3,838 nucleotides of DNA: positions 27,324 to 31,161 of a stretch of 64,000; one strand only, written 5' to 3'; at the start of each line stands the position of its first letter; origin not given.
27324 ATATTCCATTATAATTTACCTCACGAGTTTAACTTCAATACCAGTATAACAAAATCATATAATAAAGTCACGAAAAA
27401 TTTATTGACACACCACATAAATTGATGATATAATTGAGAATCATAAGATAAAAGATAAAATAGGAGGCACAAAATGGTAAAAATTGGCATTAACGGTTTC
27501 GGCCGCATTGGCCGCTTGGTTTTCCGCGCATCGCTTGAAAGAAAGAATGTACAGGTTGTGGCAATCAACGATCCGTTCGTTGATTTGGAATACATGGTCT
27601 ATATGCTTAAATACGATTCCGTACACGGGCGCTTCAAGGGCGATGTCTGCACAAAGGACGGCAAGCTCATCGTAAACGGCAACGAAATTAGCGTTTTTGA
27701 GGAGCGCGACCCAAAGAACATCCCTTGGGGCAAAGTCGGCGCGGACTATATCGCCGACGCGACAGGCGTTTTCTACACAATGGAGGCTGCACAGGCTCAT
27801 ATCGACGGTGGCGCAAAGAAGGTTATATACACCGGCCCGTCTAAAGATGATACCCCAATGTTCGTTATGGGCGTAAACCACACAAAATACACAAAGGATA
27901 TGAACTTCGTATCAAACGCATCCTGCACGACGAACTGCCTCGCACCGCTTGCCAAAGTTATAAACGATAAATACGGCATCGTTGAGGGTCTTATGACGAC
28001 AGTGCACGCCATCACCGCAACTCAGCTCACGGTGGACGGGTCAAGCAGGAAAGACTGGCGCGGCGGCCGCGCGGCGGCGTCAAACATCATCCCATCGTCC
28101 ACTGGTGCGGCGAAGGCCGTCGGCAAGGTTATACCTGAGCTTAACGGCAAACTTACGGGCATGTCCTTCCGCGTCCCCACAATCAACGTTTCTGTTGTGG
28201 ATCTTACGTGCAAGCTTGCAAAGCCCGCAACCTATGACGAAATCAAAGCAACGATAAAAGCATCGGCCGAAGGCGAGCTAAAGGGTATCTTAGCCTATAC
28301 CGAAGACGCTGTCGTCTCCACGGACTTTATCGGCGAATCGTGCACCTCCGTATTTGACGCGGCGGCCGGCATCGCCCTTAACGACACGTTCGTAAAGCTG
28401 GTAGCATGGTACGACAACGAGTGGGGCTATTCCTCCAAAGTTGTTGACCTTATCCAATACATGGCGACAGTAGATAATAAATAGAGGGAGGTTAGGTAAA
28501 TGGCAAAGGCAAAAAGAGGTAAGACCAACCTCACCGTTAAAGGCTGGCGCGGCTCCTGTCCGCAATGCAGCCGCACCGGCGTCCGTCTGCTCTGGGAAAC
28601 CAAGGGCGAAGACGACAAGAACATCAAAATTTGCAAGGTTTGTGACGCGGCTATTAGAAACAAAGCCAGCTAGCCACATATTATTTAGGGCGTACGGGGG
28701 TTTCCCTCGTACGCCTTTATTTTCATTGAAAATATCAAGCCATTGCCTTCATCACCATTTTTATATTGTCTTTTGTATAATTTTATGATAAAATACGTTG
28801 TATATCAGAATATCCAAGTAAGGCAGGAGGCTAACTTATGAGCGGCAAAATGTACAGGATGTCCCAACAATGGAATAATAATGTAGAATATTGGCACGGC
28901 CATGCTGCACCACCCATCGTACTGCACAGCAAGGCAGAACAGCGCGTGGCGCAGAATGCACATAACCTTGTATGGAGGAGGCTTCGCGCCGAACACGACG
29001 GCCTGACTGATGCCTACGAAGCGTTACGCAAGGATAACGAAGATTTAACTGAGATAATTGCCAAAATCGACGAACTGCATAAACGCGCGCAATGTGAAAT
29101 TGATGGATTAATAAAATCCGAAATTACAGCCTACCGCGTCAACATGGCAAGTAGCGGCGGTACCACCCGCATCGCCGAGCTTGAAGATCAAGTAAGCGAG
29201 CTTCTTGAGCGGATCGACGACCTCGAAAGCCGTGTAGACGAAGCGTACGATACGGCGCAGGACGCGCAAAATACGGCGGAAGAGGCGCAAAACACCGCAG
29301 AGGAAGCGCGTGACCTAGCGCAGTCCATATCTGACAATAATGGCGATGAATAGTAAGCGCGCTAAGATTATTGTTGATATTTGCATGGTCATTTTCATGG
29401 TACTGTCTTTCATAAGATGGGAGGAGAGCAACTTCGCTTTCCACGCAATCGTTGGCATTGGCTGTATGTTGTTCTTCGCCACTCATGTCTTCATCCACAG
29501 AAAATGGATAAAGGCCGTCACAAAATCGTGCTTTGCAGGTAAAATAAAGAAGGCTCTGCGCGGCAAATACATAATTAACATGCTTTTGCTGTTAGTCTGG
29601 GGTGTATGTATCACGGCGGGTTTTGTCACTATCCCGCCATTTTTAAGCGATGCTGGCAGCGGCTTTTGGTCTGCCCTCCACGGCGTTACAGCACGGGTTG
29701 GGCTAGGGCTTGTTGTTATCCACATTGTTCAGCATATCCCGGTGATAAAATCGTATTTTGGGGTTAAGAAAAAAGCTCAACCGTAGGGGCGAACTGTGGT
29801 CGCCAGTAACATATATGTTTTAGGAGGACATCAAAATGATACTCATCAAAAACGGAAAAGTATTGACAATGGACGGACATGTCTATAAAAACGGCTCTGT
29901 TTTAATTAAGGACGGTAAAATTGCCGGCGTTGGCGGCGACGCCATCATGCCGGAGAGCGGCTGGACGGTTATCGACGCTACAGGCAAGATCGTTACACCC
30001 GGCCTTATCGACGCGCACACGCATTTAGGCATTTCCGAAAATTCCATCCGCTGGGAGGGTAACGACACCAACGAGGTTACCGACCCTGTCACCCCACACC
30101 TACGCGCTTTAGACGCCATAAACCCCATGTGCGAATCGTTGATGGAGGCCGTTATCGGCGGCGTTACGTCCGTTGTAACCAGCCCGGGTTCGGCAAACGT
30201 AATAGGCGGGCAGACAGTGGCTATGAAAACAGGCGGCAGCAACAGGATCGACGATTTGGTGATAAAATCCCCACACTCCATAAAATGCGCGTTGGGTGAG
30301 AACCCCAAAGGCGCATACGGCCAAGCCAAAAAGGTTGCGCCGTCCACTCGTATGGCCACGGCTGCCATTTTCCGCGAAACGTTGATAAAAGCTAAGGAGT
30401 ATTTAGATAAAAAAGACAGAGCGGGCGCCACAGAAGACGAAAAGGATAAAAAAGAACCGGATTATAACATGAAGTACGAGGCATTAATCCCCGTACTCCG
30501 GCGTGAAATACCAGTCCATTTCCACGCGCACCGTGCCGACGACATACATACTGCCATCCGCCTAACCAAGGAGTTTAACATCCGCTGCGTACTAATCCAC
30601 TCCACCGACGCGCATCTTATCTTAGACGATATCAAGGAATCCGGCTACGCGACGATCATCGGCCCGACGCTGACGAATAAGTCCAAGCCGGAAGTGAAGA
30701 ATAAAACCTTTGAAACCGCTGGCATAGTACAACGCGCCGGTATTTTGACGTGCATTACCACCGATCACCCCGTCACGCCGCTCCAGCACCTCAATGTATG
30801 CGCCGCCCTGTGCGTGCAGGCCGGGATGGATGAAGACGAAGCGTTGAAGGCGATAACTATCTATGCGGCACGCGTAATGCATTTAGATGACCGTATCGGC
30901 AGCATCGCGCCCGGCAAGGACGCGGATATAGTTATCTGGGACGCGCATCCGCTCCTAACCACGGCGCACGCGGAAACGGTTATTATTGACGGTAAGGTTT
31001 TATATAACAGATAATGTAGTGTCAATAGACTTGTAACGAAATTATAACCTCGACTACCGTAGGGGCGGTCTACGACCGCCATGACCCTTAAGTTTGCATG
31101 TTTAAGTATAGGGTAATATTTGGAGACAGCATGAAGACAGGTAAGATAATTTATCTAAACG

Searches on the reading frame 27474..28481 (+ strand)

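Call 64: search_protein_families(library=pfam, proteins=[window:27474-28481:+], max_evalue=0.00001)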
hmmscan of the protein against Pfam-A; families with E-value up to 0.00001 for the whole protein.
window:27474-28481:+ (336 aa): 2 families
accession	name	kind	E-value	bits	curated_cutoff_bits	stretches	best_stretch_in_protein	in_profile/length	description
PF02800.25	Gp_dh_C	-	3.6e-68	228.6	24.4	1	156-313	1-158/158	Glyceraldehyde 3-phosphate dehydrogenase, C-terminal domain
PF00044.30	Gp_dh_N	-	7.4e-41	139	31.7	1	2-102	1-100/101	Glyceraldehyde 3-phosphate dehydrogenase, NAD binding domain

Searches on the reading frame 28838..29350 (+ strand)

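Call 68: search_protein_families(library=pfam, proteins=[window:28838-29350:+], max_evalue=0.000001)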
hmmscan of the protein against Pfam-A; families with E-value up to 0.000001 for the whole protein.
window:28838-29350:+ (171 aa): 1 family
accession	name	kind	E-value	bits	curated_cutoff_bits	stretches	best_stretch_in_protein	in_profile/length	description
PF11839.13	Alanine_zipper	-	2.3e-07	31.4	23.1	1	111-163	2-54/69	Alanine-zipper, major outer membrane lipoprotein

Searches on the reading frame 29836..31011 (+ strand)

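Call 68: search_protein_families(library=pfam, proteins=[window:29836-31011:+], max_evalue=0.000001)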
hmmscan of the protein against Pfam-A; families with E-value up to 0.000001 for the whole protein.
window:29836-31011:+ (392 aa): 2 families
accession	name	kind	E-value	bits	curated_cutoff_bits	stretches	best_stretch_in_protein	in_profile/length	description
PF07969.17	Amidohydro_3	-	1.1e-21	78.3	29.7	1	299-390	363-472/472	Amidohydrolase family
PF01979.26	Amidohydro_1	-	4.6e-21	75.9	25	1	52-388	1-344/345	Amidohydrolase family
